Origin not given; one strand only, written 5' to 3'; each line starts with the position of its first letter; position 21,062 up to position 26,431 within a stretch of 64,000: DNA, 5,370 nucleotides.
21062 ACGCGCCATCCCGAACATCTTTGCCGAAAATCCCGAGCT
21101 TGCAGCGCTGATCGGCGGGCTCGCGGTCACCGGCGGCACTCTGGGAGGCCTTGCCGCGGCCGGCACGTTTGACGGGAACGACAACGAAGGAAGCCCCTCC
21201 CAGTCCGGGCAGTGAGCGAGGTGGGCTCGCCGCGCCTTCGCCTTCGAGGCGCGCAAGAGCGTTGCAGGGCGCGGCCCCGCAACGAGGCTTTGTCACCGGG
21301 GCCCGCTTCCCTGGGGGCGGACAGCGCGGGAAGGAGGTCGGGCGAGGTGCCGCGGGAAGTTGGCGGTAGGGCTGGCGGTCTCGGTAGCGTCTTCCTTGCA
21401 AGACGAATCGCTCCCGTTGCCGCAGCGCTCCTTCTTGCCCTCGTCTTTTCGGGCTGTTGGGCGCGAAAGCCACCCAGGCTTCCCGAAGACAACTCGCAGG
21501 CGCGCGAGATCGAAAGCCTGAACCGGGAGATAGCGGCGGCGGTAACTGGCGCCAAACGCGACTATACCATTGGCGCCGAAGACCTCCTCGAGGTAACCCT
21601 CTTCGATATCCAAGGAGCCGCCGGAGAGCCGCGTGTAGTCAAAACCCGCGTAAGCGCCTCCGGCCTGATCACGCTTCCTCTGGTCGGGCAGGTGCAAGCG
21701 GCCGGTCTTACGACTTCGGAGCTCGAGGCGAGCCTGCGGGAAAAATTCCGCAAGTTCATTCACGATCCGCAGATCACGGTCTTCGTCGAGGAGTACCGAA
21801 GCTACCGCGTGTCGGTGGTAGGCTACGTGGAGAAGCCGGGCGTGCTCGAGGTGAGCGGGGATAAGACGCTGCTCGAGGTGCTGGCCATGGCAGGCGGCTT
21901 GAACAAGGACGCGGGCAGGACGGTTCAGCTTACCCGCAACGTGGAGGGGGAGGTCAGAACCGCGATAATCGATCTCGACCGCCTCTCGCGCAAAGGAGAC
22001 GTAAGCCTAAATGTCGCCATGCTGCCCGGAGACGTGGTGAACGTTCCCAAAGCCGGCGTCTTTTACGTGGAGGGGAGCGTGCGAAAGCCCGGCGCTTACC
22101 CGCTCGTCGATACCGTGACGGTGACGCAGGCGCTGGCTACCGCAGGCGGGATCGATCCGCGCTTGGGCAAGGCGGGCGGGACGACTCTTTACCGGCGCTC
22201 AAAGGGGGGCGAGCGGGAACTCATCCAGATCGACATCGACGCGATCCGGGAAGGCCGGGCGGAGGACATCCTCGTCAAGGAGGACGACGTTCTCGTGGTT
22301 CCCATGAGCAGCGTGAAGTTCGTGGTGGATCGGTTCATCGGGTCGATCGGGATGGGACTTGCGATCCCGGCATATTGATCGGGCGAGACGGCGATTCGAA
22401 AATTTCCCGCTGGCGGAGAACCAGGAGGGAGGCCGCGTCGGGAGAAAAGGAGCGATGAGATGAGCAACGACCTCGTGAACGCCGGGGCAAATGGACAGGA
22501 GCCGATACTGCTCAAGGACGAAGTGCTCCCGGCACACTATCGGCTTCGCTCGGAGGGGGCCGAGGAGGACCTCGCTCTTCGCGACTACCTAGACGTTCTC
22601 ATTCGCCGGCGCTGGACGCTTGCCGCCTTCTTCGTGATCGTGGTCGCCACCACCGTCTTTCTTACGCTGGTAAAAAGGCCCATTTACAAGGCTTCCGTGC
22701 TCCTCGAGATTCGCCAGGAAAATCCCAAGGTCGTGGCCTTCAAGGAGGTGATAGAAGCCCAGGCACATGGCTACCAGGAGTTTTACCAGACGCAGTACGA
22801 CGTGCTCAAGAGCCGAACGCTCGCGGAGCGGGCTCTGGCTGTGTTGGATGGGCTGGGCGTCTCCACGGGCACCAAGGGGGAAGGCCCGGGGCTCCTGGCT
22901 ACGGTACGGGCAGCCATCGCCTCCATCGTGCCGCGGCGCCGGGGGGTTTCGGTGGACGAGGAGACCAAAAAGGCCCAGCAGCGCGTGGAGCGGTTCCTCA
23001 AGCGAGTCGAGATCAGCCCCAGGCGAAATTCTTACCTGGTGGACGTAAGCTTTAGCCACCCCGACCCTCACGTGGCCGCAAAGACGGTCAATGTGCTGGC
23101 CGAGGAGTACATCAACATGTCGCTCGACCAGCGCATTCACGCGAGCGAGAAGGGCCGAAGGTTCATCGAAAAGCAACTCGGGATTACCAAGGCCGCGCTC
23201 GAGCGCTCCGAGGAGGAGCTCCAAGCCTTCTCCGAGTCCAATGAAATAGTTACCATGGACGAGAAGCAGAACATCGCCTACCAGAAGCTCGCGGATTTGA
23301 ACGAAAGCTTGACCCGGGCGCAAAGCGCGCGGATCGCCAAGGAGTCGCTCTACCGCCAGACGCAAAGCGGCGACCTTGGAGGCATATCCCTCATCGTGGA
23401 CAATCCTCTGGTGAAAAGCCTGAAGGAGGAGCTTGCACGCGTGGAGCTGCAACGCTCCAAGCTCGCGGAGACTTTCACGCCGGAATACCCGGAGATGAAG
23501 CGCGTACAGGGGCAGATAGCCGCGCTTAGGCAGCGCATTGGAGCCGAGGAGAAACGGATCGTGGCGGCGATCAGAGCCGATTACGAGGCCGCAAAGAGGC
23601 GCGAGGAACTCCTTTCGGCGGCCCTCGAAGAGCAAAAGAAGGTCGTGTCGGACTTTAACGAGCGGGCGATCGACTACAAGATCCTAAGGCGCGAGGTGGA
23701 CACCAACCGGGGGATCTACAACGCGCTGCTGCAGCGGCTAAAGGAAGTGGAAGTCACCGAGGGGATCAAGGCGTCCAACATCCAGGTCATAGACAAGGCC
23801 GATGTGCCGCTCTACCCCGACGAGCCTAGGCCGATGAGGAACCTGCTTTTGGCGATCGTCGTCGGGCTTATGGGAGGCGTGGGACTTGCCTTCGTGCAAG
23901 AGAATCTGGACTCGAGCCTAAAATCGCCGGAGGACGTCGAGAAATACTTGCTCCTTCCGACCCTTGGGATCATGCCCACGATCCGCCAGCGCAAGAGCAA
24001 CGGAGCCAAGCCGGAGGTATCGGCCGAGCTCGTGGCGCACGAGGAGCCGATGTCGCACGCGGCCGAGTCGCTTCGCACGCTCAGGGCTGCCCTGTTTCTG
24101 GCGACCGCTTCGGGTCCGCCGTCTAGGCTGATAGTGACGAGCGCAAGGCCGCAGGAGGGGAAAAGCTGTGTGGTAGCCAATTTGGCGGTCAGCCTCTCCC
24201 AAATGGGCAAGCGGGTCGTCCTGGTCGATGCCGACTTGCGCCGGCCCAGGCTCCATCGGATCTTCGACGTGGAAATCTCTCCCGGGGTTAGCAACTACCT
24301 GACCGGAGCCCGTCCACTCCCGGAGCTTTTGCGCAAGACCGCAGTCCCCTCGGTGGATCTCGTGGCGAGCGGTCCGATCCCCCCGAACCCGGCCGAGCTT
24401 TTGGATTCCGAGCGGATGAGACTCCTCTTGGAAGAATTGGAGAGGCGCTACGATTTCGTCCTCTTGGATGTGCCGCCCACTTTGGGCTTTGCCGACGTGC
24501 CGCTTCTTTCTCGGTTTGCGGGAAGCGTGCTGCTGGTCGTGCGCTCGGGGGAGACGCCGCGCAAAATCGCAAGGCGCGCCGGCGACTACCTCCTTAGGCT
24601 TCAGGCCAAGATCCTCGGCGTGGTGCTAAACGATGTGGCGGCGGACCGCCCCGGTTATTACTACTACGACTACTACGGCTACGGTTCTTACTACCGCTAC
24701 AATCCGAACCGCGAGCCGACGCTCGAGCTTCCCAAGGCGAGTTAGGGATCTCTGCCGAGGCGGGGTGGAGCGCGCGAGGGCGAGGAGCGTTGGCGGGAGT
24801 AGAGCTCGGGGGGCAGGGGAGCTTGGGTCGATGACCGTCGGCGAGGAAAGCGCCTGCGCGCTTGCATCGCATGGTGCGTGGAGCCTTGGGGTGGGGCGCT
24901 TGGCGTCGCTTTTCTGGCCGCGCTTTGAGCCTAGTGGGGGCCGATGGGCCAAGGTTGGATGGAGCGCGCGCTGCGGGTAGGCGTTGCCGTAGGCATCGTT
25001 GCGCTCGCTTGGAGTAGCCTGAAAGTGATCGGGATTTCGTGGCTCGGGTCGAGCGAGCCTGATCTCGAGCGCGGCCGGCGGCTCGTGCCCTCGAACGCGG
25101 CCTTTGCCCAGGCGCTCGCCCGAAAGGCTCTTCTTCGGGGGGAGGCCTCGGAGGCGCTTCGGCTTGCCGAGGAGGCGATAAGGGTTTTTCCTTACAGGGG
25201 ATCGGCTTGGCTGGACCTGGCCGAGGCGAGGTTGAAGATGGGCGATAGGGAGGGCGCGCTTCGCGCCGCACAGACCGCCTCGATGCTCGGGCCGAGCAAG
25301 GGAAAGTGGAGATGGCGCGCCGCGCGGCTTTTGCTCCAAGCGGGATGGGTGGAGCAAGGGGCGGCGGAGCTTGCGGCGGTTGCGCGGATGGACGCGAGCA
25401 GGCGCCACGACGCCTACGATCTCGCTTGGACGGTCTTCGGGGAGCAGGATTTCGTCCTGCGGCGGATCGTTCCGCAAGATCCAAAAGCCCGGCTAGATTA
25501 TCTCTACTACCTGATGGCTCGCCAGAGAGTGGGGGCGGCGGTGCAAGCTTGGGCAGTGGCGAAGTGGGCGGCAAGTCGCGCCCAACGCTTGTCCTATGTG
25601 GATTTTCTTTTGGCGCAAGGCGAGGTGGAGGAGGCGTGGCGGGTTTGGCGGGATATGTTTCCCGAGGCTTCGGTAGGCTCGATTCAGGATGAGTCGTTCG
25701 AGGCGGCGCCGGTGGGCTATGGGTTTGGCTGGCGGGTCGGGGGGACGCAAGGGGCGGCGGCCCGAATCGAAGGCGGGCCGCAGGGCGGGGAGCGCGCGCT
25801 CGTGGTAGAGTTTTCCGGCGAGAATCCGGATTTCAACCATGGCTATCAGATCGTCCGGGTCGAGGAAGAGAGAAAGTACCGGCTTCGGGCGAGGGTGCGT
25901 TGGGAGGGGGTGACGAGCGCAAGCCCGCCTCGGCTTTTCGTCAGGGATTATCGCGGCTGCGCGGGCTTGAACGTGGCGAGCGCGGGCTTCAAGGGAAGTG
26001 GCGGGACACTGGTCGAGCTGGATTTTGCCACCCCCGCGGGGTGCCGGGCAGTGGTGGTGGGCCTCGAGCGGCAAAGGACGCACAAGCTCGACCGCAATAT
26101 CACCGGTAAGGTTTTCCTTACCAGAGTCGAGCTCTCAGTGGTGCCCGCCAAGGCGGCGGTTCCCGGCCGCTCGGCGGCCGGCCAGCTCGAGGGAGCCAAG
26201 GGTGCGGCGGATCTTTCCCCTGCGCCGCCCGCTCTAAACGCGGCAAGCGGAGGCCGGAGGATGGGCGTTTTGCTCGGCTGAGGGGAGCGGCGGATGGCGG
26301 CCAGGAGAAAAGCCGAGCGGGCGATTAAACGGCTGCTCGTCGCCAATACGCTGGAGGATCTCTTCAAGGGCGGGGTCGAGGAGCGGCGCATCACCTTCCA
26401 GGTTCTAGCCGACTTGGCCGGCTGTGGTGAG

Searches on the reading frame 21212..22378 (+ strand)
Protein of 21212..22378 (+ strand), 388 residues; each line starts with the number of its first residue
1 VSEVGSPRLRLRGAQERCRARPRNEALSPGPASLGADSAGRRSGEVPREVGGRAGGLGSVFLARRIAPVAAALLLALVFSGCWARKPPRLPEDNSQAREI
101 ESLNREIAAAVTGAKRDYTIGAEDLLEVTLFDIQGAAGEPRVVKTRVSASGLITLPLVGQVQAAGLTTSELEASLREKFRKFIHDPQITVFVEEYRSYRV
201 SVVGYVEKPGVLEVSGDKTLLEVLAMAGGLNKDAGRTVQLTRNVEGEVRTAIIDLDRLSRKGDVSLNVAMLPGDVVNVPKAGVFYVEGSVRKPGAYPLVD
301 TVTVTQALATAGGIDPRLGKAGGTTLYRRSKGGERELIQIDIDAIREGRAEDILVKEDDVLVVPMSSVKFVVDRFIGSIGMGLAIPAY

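Call 8: search_protein_families(library=pfam, proteins=[window:21212-22378:+], max_evalue=0.001)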
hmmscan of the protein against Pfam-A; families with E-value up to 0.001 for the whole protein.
window:21212-22378:+ (388 aa): 3 families
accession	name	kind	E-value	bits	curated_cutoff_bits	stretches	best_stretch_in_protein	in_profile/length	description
PF22461.2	SLBB_2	-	2.5e-20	72.8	27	2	199-278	2-79/79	SLBB domain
PF02563.21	Poly_export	-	8.9e-20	71.1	28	1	114-192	3-76/77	Polysaccharide biosynthesis/export protein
PF10531.15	SLBB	-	2.3e-18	66.2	27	2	200-247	2-49/55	SLBB domain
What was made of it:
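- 21212..22378 (+): Wza-type outer-membrane polysaccharide export protein. It lies 13.5 kb upstream of Wzx and is not contiguous with the cluster. Poly_export plus SLBB, E 1e-20 (call 8)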

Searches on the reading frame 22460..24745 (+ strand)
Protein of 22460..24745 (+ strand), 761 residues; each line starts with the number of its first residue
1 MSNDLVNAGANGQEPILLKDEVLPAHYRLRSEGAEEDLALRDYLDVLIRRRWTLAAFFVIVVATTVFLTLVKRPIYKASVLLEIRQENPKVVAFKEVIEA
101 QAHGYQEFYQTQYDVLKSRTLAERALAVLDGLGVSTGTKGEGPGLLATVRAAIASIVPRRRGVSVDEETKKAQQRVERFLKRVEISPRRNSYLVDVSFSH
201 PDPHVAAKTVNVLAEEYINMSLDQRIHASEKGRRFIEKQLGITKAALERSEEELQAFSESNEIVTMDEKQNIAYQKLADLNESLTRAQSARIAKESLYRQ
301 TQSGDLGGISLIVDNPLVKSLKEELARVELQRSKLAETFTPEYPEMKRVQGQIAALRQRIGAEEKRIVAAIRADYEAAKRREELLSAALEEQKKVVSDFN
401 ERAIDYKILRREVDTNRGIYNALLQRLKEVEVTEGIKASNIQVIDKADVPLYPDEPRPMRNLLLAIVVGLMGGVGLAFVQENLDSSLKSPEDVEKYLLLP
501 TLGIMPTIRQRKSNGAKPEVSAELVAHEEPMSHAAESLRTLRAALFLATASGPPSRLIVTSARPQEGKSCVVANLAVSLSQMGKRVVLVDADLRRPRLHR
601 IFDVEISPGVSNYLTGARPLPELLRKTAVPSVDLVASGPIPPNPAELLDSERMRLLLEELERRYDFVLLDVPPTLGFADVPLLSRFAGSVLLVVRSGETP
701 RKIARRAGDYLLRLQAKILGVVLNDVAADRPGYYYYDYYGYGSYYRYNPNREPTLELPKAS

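Call 8: search_protein_families(library=pfam, proteins=[window:22460-24745:+], max_evalue=0.001)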
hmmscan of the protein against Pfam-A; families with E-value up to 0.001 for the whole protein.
window:22460-24745:+ (761 aa): 7 families
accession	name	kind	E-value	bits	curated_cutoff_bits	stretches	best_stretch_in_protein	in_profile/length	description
PF13807.11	GNVR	-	3.3e-14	53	27.7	1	409-481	9-81/82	G-rich domain on putative tyrosine kinase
PF10609.15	ParA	-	4.8e-11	43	27.1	1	557-724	6-173/246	NUBPL iron-transfer P-loop NTPase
PF13614.12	AAA_31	-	4e-10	40.4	27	1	567-684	14-138/177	AAA domain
PF02706.20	Wzz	-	2.8e-08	34.4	25.5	1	38-126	3-88/91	Chain length determinant protein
PF01656.29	CbiA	-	1.1e-07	32.3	25.4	1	559-729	3-86/125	CobQ/CobB/MinD/ParA nucleotide binding domain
PF09140.17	MipZ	-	9.9e-06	25.5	20.7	1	563-672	9-108/262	ATPase MipZ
PF06564.18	CBP_BcsQ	-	0.00057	19.9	21.3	0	557-675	4-127/234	Cellulose biosynthesis protein BcsQ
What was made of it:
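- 22460..24745 (+): Wzc-type co-polymerase / tyrosine kinase. Wzz, GNVR and P-loop ATPase domains (call 8)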

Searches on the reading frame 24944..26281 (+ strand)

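Call 8: search_protein_families(library=pfam, proteins=[window:24944-26281:+], max_evalue=0.001)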
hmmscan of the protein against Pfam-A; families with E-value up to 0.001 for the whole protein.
window:24944-26281:+ (445 aa): 1 family
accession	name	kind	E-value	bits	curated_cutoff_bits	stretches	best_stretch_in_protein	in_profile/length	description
PF14559.12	TPR_19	-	6e-06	26.9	25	1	63-114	2-53/68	Tetratricopeptide repeat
